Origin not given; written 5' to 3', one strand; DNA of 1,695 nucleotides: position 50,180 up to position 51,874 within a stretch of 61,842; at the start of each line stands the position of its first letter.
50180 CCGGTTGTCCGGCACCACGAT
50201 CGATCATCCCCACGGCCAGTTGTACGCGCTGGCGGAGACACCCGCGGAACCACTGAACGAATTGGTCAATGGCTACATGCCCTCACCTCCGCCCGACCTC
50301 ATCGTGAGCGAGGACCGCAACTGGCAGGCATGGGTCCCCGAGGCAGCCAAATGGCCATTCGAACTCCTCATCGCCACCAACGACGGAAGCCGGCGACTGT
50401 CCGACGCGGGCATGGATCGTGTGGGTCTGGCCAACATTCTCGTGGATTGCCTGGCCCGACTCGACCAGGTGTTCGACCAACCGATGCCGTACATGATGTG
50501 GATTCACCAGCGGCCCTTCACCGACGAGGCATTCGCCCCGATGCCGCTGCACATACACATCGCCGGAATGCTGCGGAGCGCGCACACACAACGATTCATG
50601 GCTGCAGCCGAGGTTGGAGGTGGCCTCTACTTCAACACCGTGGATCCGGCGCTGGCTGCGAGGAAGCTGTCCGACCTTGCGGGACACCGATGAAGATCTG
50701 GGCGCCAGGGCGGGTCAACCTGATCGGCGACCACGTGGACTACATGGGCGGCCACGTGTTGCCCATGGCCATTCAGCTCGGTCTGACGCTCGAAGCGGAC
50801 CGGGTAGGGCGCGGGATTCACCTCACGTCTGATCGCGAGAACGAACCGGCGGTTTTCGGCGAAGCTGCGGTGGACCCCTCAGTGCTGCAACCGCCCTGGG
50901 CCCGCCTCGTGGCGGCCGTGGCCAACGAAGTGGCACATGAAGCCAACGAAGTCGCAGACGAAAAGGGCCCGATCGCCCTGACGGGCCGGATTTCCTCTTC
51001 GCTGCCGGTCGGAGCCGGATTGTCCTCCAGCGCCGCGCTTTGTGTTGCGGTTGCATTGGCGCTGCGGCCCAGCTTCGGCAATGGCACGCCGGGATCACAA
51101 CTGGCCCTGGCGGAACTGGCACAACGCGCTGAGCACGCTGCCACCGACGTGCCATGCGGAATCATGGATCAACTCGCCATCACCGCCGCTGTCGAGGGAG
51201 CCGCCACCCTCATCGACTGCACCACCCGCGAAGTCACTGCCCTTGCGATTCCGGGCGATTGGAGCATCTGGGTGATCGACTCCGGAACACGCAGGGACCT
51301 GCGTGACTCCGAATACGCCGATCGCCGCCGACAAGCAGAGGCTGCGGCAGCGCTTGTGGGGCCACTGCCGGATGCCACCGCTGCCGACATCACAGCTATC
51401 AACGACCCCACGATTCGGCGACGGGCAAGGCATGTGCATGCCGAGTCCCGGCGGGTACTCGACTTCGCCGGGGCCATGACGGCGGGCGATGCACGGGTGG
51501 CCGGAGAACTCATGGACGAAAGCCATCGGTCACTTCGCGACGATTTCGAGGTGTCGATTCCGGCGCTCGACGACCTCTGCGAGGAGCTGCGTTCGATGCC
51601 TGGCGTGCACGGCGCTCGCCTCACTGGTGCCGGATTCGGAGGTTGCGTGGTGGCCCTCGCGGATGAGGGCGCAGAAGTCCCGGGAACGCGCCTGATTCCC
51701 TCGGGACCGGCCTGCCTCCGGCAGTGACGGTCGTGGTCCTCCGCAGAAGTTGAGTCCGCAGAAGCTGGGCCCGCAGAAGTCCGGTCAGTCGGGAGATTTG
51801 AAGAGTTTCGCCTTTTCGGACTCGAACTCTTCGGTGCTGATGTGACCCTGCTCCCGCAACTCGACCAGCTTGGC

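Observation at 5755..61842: Window-wide pattern: many 12-23 nt tandem duplications, in frame inside genes and often out of frame at stop codons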

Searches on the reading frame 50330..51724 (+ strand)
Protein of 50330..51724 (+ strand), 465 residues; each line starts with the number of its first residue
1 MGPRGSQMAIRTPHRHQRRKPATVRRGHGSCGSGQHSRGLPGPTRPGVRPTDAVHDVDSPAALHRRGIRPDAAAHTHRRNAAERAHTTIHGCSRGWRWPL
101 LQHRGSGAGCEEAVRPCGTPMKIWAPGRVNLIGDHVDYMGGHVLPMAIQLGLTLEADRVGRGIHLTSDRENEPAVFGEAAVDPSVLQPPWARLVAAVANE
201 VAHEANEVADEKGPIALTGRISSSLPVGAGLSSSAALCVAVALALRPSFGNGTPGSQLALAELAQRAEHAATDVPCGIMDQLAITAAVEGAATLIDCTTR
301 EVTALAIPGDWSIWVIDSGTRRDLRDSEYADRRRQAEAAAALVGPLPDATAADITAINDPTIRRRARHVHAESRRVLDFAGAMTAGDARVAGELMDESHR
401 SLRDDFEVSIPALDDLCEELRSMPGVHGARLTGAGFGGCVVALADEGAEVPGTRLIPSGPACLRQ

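Call 9: search_protein_families(library=pfam, proteins=[window:50330-51724:+])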
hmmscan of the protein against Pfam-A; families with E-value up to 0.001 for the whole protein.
window:50330-51724:+ (465 aa): 3 families
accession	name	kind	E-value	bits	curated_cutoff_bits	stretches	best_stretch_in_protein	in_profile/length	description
PF00288.32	GHMP_kinases_N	-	2.3e-15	57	22.3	1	196-285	5-84/87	GHMP kinases N terminal domain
PF10509.15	GalKase_gal_bdg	-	2.2e-14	53.2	23.1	1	125-154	16-45/49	Galactokinase galactose-binding signature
PF08544.19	GHMP_kinases_C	-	2.5e-12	47.5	21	1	382-447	4-70/85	GHMP kinases C terminal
